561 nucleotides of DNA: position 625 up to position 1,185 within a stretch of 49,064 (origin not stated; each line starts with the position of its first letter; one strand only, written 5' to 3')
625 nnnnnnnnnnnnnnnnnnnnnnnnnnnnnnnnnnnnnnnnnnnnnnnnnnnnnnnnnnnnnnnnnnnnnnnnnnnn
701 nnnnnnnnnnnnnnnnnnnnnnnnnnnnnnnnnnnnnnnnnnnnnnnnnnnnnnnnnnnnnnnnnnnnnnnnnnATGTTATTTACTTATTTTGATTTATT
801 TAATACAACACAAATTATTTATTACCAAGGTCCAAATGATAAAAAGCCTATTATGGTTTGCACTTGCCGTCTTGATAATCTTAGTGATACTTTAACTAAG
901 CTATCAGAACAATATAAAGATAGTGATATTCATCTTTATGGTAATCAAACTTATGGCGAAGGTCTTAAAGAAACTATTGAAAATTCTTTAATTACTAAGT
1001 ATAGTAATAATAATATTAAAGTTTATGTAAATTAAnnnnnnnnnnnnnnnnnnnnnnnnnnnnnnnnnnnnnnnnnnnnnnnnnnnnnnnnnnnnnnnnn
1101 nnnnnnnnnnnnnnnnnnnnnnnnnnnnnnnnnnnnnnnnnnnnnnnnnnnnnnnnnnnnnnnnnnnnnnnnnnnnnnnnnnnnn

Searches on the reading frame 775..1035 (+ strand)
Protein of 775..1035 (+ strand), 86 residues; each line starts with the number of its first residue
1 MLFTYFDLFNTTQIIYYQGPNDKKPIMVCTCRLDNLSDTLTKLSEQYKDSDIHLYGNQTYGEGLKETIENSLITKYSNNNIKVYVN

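Call 35: find_encoding_contigs(protein=window:775-1035:+, flank=10000, max_places=4)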
Protein window:775-1035:+ (86 aa): 22 contigs read that carry it; 4 places shown.
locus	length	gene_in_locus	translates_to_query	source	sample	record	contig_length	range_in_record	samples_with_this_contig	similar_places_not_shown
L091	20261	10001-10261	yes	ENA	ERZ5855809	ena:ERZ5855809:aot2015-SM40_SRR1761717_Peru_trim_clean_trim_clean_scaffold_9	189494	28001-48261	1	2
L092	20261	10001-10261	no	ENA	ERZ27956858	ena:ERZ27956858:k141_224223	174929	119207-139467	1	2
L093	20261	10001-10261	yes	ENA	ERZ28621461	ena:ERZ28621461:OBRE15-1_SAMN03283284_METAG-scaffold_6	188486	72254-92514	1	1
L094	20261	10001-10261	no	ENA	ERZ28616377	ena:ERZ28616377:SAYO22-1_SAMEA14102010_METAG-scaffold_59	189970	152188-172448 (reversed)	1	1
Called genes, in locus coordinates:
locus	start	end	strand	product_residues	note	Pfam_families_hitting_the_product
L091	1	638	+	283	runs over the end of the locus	PF01443:Viral_helicase1 (faint), PF13538:UvrD_C_2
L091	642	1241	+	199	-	-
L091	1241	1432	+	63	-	-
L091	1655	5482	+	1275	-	PF02811:PHP, PF07733:DNA_pol3_alpha, PF17657:DNA_pol3_finger, PF14579:HHH_6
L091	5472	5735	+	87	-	-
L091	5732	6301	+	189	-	PF00625:Guanylate_kin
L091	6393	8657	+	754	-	PF03477:ATP-cone, PF13597:NRDD, PF01228:Gly_radical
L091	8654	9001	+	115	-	-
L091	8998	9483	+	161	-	PF13353:Fer4_12, PF04055:Radical_SAM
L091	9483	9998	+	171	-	-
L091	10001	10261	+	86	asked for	-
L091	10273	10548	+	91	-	-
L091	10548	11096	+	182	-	PF00692:dUTPase (weak)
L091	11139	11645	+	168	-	-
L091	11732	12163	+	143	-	-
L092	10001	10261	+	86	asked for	-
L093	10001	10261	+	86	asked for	-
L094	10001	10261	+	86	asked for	-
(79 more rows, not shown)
